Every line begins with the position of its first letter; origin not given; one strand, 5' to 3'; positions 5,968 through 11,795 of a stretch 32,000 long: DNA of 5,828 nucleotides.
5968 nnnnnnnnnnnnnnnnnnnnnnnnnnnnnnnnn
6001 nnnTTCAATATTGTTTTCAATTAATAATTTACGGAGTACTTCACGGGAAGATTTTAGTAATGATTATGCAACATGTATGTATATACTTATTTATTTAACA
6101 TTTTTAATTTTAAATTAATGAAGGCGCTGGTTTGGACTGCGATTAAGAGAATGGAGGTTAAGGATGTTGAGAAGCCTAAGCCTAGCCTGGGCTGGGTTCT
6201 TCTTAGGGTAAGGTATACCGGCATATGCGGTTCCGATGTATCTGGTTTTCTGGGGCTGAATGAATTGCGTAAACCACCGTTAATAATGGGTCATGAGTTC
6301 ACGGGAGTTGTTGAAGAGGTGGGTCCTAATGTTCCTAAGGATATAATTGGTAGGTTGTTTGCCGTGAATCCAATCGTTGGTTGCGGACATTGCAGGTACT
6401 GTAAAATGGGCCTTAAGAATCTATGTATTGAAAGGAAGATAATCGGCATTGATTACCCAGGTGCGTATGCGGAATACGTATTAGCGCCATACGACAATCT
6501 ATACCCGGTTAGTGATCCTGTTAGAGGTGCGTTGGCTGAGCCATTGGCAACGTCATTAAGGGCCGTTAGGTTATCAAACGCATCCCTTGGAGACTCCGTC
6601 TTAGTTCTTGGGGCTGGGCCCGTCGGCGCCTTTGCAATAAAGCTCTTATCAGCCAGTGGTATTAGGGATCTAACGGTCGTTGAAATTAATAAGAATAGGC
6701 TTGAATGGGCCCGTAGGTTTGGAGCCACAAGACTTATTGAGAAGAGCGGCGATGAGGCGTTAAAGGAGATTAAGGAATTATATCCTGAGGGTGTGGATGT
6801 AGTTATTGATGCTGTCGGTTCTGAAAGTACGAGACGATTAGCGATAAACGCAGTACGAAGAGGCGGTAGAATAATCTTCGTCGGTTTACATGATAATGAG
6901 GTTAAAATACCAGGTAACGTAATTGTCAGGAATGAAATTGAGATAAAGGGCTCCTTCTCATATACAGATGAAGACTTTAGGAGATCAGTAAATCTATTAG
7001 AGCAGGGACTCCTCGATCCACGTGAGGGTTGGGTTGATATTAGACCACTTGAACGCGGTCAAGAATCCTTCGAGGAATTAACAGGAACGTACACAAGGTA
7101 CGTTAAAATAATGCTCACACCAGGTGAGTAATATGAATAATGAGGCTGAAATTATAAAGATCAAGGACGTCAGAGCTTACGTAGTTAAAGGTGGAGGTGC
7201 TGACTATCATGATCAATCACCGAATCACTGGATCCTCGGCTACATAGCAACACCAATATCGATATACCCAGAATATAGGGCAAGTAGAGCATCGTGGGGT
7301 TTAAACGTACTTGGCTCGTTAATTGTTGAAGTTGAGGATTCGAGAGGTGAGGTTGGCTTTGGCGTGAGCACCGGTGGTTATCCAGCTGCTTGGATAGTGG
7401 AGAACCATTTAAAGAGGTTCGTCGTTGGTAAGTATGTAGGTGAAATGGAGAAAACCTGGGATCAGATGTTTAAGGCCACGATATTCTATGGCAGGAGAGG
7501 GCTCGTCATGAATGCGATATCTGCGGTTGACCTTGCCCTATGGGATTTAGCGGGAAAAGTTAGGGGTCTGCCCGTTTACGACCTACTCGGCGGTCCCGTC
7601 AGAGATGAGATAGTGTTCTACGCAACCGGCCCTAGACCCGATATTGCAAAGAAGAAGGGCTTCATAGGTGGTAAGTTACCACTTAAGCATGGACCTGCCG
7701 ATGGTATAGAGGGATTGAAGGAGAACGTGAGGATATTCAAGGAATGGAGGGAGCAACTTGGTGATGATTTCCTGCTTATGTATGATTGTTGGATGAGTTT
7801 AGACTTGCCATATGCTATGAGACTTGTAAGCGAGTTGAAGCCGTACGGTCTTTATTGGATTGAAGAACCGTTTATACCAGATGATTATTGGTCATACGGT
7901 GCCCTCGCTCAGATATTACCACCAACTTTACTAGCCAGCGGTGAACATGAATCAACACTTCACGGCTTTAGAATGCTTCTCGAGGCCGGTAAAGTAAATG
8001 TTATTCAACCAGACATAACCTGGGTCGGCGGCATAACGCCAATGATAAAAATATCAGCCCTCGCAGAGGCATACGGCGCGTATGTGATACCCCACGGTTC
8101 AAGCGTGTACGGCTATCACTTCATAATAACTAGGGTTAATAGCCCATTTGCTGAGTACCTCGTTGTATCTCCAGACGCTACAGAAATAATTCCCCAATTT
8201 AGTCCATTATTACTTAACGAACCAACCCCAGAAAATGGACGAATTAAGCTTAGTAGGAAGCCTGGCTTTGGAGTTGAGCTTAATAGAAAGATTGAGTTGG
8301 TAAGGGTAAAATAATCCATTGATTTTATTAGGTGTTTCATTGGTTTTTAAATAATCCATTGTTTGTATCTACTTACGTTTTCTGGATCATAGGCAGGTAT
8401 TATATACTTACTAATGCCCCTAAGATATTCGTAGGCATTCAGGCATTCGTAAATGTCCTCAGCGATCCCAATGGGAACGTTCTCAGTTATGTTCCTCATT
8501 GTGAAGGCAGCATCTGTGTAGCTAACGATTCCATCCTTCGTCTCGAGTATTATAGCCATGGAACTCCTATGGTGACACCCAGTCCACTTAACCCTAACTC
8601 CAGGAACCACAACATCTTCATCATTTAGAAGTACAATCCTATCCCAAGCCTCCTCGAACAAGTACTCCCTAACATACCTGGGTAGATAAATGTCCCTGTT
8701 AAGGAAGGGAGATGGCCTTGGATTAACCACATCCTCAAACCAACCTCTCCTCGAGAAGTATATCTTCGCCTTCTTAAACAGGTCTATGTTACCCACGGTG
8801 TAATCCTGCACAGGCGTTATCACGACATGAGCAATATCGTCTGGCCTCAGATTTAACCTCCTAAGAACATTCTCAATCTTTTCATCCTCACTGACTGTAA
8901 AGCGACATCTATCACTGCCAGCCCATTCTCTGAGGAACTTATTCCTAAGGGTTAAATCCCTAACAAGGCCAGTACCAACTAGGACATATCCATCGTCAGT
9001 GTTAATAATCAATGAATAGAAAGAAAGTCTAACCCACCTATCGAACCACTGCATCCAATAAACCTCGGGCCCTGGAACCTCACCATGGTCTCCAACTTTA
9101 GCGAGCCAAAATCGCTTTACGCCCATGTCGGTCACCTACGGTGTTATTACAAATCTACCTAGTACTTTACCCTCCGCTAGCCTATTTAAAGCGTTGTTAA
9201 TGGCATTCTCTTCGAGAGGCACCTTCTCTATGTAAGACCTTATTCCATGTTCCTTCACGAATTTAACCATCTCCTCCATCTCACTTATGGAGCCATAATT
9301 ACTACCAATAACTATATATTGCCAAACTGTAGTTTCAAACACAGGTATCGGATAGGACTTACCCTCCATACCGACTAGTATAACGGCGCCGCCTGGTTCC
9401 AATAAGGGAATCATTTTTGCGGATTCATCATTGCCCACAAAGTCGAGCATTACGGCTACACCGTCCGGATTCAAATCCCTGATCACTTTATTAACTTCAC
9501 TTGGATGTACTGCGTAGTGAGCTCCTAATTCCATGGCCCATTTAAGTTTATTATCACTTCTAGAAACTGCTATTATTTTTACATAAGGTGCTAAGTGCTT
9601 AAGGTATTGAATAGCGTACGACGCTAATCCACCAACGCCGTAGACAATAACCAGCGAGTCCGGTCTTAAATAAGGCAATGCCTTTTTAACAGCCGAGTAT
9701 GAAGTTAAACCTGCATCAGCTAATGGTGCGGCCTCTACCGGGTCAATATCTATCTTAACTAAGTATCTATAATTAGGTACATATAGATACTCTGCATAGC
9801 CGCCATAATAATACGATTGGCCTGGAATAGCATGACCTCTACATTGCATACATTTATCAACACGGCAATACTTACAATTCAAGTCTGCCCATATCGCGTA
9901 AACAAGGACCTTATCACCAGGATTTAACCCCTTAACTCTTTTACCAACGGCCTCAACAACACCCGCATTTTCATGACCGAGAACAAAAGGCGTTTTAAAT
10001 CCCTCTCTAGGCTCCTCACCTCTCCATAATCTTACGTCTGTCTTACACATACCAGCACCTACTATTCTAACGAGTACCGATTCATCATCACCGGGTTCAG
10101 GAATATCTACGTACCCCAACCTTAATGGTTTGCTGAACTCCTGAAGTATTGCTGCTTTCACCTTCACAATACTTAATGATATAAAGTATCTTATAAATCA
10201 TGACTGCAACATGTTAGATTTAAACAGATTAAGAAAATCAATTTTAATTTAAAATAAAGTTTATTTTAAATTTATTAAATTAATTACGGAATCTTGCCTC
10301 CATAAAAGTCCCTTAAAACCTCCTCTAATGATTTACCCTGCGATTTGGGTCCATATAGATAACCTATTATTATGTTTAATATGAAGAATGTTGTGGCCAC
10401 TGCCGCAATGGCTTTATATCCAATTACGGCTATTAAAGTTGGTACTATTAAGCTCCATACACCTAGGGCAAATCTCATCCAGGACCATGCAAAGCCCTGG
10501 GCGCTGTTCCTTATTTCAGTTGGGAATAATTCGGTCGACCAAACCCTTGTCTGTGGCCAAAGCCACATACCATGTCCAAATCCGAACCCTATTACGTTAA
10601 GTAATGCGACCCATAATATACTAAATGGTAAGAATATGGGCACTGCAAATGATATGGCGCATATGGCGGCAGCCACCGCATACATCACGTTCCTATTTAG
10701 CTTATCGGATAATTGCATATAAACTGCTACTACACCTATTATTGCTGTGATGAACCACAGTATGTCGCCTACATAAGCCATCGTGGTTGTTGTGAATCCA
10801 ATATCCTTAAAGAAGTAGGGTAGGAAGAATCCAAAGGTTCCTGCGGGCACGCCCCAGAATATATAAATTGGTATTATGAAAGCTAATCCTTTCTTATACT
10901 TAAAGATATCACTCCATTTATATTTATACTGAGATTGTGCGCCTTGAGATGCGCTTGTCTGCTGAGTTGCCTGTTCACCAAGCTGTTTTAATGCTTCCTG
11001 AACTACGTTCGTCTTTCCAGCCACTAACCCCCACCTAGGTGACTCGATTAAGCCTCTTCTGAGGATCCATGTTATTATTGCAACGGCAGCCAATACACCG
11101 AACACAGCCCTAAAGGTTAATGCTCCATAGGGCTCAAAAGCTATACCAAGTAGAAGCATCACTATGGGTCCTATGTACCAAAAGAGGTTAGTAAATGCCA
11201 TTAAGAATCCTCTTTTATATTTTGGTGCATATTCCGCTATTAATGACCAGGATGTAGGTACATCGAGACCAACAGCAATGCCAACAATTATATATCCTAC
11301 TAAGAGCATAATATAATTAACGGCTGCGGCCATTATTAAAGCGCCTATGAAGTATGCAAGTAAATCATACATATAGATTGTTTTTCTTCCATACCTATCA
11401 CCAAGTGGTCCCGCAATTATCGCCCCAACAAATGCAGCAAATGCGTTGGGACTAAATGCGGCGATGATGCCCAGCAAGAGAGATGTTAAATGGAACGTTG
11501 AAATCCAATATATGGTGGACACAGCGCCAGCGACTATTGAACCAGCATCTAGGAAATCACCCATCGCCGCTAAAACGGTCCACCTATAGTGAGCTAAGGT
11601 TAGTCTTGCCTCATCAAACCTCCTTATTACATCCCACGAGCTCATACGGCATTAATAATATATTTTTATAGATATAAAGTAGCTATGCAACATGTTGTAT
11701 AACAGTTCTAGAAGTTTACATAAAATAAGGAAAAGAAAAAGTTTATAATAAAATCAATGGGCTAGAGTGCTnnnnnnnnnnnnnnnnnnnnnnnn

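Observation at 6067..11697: The same palindromic element (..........; ideal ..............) sits at a fixed position in all three promoters of the sugar-acid island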

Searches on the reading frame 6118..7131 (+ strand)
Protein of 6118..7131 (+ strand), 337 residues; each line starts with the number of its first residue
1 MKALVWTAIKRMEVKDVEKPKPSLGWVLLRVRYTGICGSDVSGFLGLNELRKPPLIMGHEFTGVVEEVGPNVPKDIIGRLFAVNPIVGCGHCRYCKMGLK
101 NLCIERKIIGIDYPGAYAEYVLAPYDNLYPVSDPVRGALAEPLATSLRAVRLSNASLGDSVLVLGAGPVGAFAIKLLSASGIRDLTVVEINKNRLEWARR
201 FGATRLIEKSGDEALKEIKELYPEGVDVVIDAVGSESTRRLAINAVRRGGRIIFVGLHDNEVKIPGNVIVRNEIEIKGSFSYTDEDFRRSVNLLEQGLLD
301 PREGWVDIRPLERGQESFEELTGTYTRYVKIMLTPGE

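Call 8: search_protein_families(library=pfam, proteins=[window:6118-7131:+])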
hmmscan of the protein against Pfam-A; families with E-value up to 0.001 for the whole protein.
window:6118-7131:+ (337 aa): 9 families
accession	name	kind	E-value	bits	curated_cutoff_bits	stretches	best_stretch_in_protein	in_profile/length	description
PF00107.32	ADH_zinc_N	-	3e-28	98.8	31.8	1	168-295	1-128/129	Zinc-binding dehydrogenase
PF08240.17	ADH_N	-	2e-27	95.9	23.5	1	25-133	3-104/104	Alcohol dehydrogenase GroES-like domain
PF16912.11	Glu_dehyd_C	-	2.3e-07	30.9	34.9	1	149-268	16-143/211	Glucose dehydrogenase C-terminus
PF13602.12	ADH_zinc_N_2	-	2.8e-06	28.7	27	1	202-303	2-107/134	Zinc-binding dehydrogenase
PF02254.24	TrkA_N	-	2.1e-05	25.2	23.8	1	161-248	1-85/116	TrkA-N domain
PF01488.26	Shikimate_DH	-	0.00023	21.7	24.3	1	158-237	12-87/138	Shikimate / quinate 5-dehydrogenase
PF00899.27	ThiF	-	0.00032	20.4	28.1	0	160-188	22-50/238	ThiF family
PF03447.22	NAD_binding_3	-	0.00052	21.2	24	1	165-253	1-86/116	Homoserine dehydrogenase, NAD binding domain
PF03435.24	Sacchrp_dh_NADP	-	0.00053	20.8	25.1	0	161-250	1-93/129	Saccharopine dehydrogenase NADP binding domain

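Call 9: search_protein_families(library=ncbifam, proteins=[window:6118-7131:+])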
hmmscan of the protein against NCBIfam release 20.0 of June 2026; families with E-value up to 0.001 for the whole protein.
window:6118-7131:+ (337 aa): 24 families
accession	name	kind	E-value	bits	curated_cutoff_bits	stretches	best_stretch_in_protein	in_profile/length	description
NF003808.0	PRK05396.1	equivalog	1.4e-53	182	380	1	1-279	1-286/341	L-threonine 3-dehydrogenase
NF007489.0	PRK10083.1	equivalog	1.5e-50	172.1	376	1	1-302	1-304/339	Zn-dependent oxidoreductase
NF041097.1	keto_inos_dh_IolM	equivalog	1.5e-50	172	450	1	6-323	35-379/389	scyllo-inosose 3-dehydrogenase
TIGR00692.1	tdh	equivalog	7.8e-50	169.8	458.35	1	12-280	11-286/340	L-threonine 3-dehydrogenase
NF010344.0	PRK13771.1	subfamily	5.6e-42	143.9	349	1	1-319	1-321/334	putative alcohol dehydrogenase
NF007375.0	PRK09880.1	equivalog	3.2e-40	137.9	469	1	27-302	30-311/344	L-idonate 5-dehydrogenase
NF041172.1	AcrlCoa_red_Thmprot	equivalog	5.8e-34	117.5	500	1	1-313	1-316/334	acryloyl-CoA reductase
TIGR03451.1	mycoS_dep_FDH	equivalog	1.3e-33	116.3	512.9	2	149-318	168-343/358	S-(hydroxymethyl)mycothiol dehydrogenase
NF007642.0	PRK10309.1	equivalog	1.6e-33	116.4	550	1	1-280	1-287/347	galactitol-1-phosphate 5-dehydrogenase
NF006940.0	PRK09422.1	equivalog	2.2e-33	115.6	344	1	1-322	1-323/338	alcohol dehydrogenase AdhP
TIGR03989.1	Rxyl_3153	subfamily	2.3e-31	109.4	440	2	3-104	5-106/370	NDMA-dependent alcohol dehydrogenase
TIGR03366.1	HpnZ_proposed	hypoth_equivalog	4.3e-31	108.3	328.1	1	21-296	2-295/315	putative phosphonate catabolism associated alcohol dehydrogenase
TIGR03201.1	dearomat_had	equivalog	3.1e-29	102.2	338.65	1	11-322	10-337/349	6-hydroxycyclohex-1-ene-1-carbonyl-CoA dehydrogenase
NF047908.1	AldhRedAhr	equivalog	1.1e-25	90.2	470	1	27-328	31-329/335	NADPH-dependent aldehyde reductase Ahr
TIGR02818.1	adh_III_F_hyde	equivalog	7.9e-23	81.1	543.95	2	3-105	5-107/368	S-(hydroxymethyl)glutathione dehydrogenase/class III alcohol dehydrogenase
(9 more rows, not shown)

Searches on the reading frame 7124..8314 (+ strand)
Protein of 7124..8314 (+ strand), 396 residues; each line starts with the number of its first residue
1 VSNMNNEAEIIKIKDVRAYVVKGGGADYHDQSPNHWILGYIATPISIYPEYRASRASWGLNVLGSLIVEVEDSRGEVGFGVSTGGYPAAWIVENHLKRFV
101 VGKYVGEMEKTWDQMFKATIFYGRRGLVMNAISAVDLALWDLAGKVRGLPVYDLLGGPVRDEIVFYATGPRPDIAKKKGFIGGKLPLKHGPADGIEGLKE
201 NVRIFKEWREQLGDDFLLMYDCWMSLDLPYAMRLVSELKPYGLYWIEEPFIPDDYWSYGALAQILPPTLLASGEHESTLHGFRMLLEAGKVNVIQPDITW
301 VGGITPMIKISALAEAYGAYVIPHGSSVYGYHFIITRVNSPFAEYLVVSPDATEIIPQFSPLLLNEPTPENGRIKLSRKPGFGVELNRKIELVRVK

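Call 8: search_protein_families(library=pfam, proteins=[window:7124-8314:+])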
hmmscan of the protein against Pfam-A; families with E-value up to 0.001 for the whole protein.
window:7124-8314:+ (396 aa): 2 families
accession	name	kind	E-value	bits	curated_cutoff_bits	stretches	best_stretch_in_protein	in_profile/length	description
PF13378.12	MR_MLE_C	-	3.9e-43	148.1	29.4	1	179-389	14-218/219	Enolase C-terminal domain-like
PF02746.21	MR_MLE_N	-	1.7e-12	48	22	1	67-156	30-117/117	Mandelate racemase / muconate lactonizing enzyme, N-terminal domain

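Call 9: search_protein_families(library=ncbifam, proteins=[window:7124-8314:+])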
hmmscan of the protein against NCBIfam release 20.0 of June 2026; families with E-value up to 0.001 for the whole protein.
window:7124-8314:+ (396 aa): 11 families
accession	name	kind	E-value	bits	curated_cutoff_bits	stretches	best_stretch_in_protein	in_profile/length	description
NF011968.0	PRK15440.1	equivalog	6.2e-194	644.4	393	1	9-394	3-391/395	L-rhamnonate dehydratase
NF040790.2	glucon_galact_dh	equivalog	6.2e-42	143.8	750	2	196-390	172-365/390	bifunctional D-gluconate/D-galactonate dehydratase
NF010624.0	PRK14017.1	equivalog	6.3e-41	140.7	311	1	67-325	17-286/382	galactonate dehydratase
NF040866.1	AraD_Arch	equivalog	1.2e-37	129.7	650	1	66-390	35-365/372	arabinonate dehydratase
NF047820.1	TalGalacDh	equivalog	1.3e-36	126.3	500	1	65-389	38-359/371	L-talarate/galactarate dehydratase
NF043051.1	ManoateDhtManD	equivalog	1.5e-35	122.8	550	2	89-170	44-124/403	D-mannonate dehydratase ManD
NF011654.0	PRK15072.1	subfamily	2.7e-34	118.7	430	2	89-169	44-123/404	D-galactonate dehydratase family protein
TIGR02534.1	mucon_cyclo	subfamily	2.7e-10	39.9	334.95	1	91-388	65-359/368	muconate/chloromuconate family cycloisomerase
TIGR01928.1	menC_lowGC_arch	equivalog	7.6e-08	31.7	200.65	1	64-321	22-278/325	o-succinylbenzoate synthase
NF043002.1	HProlDhtase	equivalog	1.2e-06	27.7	500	1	131-167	101-137/366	cis-3-hydroxy-L-proline dehydratase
TIGR03247.1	glucar-dehydr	equivalog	0.00092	18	828.7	0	67-161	36-139/441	glucarate dehydratase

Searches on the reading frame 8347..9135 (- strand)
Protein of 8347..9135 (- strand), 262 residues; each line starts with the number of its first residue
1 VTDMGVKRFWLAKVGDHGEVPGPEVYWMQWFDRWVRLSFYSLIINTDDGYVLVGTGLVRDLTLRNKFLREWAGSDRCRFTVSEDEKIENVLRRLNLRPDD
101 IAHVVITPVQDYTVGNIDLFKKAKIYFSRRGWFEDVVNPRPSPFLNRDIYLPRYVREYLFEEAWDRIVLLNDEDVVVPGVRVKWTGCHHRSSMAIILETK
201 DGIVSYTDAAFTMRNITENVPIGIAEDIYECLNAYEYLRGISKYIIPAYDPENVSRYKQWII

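Call 8: search_protein_families(library=pfam, proteins=[window:8347-9135:-])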
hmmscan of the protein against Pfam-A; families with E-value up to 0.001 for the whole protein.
window:8347-9135:- (262 aa): 0 families

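Call 9: search_protein_families(library=ncbifam, proteins=[window:8347-9135:-])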
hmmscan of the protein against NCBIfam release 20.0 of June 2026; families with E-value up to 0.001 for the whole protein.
window:8347-9135:- (262 aa): 5 families
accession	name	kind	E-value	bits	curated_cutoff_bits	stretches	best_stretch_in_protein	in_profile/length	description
NF045699.1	AHLLactAiiA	equivalog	4.9e-13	48.9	375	1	34-226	29-209/251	quorum-quenching N-acyl homoserine lactonase AiiA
NF047925.1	pyridox_lacton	equivalog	4.5e-07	29.9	325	0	23-126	19-114/268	4-pyridoxolactonase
NF047919.1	lactonase_YtnP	equivalog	1.5e-06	27.7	425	1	35-202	43-201/274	YtnP family quorum-quenching lactonase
NF047976.1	lactonase_AhlS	equivalog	5.9e-06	25.6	475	1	34-239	38-245/276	AhlS family quorum-quenching N-acyl homoserine lactonase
NF045700.1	AHLLactAttM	equivalog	0.00037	20.1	390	1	48-259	42-255/257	AttM family quorum-quenching N-acyl homoserine lactonase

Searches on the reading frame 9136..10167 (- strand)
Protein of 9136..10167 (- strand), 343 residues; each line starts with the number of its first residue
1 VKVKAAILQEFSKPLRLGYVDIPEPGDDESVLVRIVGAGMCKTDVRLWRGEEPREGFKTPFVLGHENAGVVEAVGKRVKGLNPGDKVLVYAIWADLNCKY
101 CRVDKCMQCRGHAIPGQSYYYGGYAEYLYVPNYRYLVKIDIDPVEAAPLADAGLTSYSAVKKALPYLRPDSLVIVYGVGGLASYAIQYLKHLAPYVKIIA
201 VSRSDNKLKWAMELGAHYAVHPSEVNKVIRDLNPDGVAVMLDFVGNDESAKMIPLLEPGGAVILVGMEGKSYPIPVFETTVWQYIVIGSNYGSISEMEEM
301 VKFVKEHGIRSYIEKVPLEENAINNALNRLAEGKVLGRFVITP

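Call 8: search_protein_families(library=pfam, proteins=[window:9136-10167:-])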
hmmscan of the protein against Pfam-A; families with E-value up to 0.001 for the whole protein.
window:9136-10167:- (343 aa): 3 families
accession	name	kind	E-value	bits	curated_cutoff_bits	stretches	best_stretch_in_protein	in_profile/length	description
PF08240.17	ADH_N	-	3.9e-25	88.6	23.5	1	28-139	2-102/104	Alcohol dehydrogenase GroES-like domain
PF00107.32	ADH_zinc_N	-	5.4e-21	75.3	31.8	1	180-305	1-128/129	Zinc-binding dehydrogenase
PF13602.12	ADH_zinc_N_2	-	5.1e-07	31.1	27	1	214-341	1-134/134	Zinc-binding dehydrogenase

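Call 9: search_protein_families(library=ncbifam, proteins=[window:9136-10167:-])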
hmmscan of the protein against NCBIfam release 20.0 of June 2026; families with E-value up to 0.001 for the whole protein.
window:9136-10167:- (343 aa): 23 families
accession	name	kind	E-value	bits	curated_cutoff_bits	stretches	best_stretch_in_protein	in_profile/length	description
NF006940.0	PRK09422.1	equivalog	5.6e-39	134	344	1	30-341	26-333/338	alcohol dehydrogenase AdhP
NF010344.0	PRK13771.1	subfamily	5.6e-37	127.5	349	1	4-342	2-332/334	putative alcohol dehydrogenase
NF047908.1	AldhRedAhr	equivalog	1.9e-35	122.3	470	1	13-341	14-333/335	NADPH-dependent aldehyde reductase Ahr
TIGR03989.1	Rxyl_3153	subfamily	6.1e-33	114.6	440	2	2-109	1-105/370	NDMA-dependent alcohol dehydrogenase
NF003808.0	PRK05396.1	equivalog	1.9e-28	99.3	380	1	10-292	8-288/341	L-threonine 3-dehydrogenase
NF041097.1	keto_inos_dh_IolM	equivalog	3.5e-28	98.4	450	1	15-289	40-334/389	scyllo-inosose 3-dehydrogenase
TIGR00692.1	tdh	equivalog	5.4e-28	98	458.35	1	17-292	13-287/340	L-threonine 3-dehydrogenase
TIGR02818.1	adh_III_F_hyde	equivalog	8.8e-28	97.4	543.95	1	2-336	1-362/368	S-(hydroxymethyl)glutathione dehydrogenase/class III alcohol dehydrogenase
TIGR03451.1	mycoS_dep_FDH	equivalog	4e-27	95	512.9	2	3-109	2-104/358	S-(hydroxymethyl)mycothiol dehydrogenase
NF041172.1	AcrlCoa_red_Thmprot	equivalog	4.9e-27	94.7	500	1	4-342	2-333/334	acryloyl-CoA reductase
TIGR03201.1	dearomat_had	equivalog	1.7e-25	89.9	338.65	1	10-226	6-221/349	6-hydroxycyclohex-1-ene-1-carbonyl-CoA dehydrogenase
TIGR02822.1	adh_fam_2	subfamily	9.9e-23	80.7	283.5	1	14-340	14-327/329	zinc-binding alcohol dehydrogenase family protein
TIGR02824.1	quinone_pig3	subfamily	5.3e-22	78.2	296.8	2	122-290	92-263/325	putative NAD(P)H quinone oxidoreductase, PIG3 family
NF007489.0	PRK10083.1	equivalog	6.3e-22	78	376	1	14-225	11-216/339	Zn-dependent oxidoreductase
TIGR03366.1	HpnZ_proposed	hypoth_equivalog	9.9e-21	74.2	328.1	1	30-282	7-270/315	putative phosphonate catabolism associated alcohol dehydrogenase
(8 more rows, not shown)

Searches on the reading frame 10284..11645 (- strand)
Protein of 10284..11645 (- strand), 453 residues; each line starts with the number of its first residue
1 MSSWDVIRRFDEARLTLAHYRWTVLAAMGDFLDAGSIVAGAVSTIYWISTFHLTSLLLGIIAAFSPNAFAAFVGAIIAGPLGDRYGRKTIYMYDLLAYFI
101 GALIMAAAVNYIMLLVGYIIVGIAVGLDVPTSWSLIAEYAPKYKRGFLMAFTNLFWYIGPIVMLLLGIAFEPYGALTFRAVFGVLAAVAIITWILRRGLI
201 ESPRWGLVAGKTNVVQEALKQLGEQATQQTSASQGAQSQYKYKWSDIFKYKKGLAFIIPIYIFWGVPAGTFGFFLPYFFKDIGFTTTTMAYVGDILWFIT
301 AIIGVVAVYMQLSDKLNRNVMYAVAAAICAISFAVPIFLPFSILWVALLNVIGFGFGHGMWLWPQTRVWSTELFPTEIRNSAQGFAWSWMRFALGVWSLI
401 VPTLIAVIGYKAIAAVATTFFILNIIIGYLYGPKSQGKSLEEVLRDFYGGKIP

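Call 8: search_protein_families(library=pfam, proteins=[window:10284-11645:-])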
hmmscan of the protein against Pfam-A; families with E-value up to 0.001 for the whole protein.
window:10284-11645:- (453 aa): 2 families
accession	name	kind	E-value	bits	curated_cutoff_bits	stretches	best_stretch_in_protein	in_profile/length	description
PF00083.30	Sugar_tr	-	6.9e-40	137.7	22.3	1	65-447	53-452/452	Sugar (and other) transporter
PF07690.21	MFS_1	-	3.8e-30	105.4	33.4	1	36-393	13-342/347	Major Facilitator Superfamily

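Call 9: search_protein_families(library=ncbifam, proteins=[window:10284-11645:-])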
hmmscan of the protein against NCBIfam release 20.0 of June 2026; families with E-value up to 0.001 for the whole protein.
window:10284-11645:- (453 aa): 22 families
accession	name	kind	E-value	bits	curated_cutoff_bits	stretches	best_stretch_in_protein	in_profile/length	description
TIGR00879.1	SP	subfamily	5.5e-25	87.9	237.8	1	53-443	96-510/510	sugar porter family MFS transporter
TIGR00895.1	2A0115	subfamily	2.7e-21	76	418.55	1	15-394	11-387/398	aromatic acid/H+ symport family MFS transporter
TIGR00898.1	2A0119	subfamily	1.7e-20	73.3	550.75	1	71-428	139-489/506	cation transport protein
NF052357.1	GlucTporGlcPStph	equivalog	1.6e-18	66.8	750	1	27-446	13-436/445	glucose transporter GlcP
TIGR00891.1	2A0112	subfamily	2e-15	56.8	552.9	1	14-392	5-375/405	sialate:H+ symport family MFS transporter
TIGR00883.1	2A0106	subfamily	1.5e-14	53.9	443.45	1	57-409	34-383/400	metabolite/H+ symporter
TIGR00880.1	2_A_01_02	superfamily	7.9e-14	52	131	1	68-195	8-133/141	multidrug resistance protein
NF008586.0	PRK11551.1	equivalog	5.4e-10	38.8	410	1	47-221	41-212/406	3-(3-hydroxy-phenyl)propionate transporter MhpT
NF003024.0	PRK03893.1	subfamily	7.2e-09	35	604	1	15-218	15-214/497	sialate:H+ symport family MFS transporter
NF053517.1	HbztTptrPcaK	equivalog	1.9e-08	33.7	770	1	20-387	18-381/437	4-hydroxybenzoate transporter PcaK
TIGR01299.1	synapt_SV2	subfamily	2.9e-08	32.1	637.3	1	70-178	214-322/742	synaptic vesicle protein SV2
TIGR00881.1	2A0104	subfamily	1e-07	31.4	407.75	1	45-197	19-168/379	phosphoglycerate transporter protein PgtP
TIGR00711.1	efflux_EmrB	subfamily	2.8e-07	29.6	230.2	1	70-167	49-146/485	DHA2 family efflux MFS transporter permease subunit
TIGR00710.1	efflux_Bcr_CflA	subfamily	1.1e-06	28.3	200.9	1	73-194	55-174/385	Bcr/CflA family efflux MFS transporter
TIGR00893.1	2A0114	subfamily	3.2e-06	26.3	395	1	64-420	35-387/399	D-galactonate transporter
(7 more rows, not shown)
